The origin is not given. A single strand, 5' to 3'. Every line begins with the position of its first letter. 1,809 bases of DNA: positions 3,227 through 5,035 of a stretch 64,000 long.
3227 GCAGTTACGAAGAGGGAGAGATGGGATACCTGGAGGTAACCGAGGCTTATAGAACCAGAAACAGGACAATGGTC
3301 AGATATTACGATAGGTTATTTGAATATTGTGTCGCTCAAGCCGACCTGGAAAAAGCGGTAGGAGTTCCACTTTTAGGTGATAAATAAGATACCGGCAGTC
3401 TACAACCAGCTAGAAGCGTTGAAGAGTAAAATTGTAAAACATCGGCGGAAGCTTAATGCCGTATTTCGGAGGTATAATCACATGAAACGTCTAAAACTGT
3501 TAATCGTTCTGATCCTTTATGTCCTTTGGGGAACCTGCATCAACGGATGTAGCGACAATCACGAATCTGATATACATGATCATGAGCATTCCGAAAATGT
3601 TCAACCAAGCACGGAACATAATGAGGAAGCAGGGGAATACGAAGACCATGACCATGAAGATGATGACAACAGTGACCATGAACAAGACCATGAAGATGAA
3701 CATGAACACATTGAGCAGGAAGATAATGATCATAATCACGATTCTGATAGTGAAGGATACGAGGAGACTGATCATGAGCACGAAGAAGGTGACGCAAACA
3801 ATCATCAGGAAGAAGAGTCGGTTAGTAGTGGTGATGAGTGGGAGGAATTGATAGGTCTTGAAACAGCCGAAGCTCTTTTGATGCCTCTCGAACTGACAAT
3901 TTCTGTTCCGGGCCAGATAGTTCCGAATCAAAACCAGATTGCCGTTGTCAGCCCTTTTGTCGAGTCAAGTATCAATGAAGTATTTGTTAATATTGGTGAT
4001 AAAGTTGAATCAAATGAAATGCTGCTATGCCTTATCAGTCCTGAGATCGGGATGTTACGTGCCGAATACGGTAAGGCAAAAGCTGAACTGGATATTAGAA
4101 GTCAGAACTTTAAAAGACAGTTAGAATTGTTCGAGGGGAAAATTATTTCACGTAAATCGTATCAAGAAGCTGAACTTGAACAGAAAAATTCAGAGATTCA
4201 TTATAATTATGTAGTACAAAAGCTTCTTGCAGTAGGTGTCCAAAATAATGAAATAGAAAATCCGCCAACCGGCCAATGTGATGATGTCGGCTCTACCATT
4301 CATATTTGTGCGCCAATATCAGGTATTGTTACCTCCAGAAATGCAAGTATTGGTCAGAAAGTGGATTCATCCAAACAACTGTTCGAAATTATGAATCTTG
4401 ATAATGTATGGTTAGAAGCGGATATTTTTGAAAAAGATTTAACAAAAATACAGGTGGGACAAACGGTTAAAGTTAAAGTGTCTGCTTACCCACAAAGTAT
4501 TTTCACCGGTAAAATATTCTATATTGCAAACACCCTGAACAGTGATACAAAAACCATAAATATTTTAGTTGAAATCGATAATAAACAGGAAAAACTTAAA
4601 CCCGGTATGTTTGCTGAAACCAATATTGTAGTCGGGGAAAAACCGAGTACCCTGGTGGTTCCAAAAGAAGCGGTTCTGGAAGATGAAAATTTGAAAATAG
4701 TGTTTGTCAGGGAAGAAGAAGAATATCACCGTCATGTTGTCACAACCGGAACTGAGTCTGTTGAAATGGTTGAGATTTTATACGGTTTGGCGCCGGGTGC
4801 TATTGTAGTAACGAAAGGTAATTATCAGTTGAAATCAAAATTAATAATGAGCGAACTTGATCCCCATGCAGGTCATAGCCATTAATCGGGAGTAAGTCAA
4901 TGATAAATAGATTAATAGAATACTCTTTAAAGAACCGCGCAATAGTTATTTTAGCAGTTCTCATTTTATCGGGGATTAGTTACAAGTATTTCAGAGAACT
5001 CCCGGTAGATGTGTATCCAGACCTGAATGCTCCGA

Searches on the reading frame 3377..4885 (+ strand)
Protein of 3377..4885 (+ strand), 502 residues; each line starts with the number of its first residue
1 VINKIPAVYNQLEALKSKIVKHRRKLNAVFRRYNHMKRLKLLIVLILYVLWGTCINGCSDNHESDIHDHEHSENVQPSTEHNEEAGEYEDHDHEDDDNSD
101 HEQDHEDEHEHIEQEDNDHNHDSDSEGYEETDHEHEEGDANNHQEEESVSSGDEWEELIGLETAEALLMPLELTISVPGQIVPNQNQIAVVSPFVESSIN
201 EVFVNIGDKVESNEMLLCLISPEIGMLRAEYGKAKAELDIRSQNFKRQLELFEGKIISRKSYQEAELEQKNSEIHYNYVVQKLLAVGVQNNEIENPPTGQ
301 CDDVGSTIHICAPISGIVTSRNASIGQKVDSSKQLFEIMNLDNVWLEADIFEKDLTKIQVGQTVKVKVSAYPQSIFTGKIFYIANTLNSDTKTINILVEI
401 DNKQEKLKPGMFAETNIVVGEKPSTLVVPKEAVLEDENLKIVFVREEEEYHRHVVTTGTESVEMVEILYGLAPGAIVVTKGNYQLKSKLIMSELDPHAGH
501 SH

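Call 28: search_protein_families(library=pfam, proteins=[window:3377-4885:+], max_evalue=0.001)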
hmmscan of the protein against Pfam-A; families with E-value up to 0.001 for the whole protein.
window:3377-4885:+ (502 aa): 3 families
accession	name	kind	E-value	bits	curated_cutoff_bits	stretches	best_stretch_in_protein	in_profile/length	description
PF16576.10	HlyD_D23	-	2.5e-50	171.2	30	1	171-413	2-214/214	Barrel-sandwich domain of CusB or HlyD membrane-fusion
PF13437.12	HlyD_3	-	2e-20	73.9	22.2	1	310-410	2-106/106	HlyD family secretion protein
PF12700.13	HlyD_2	-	4.2e-07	29.5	25.1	1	324-450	246-365/416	HlyD family secretion protein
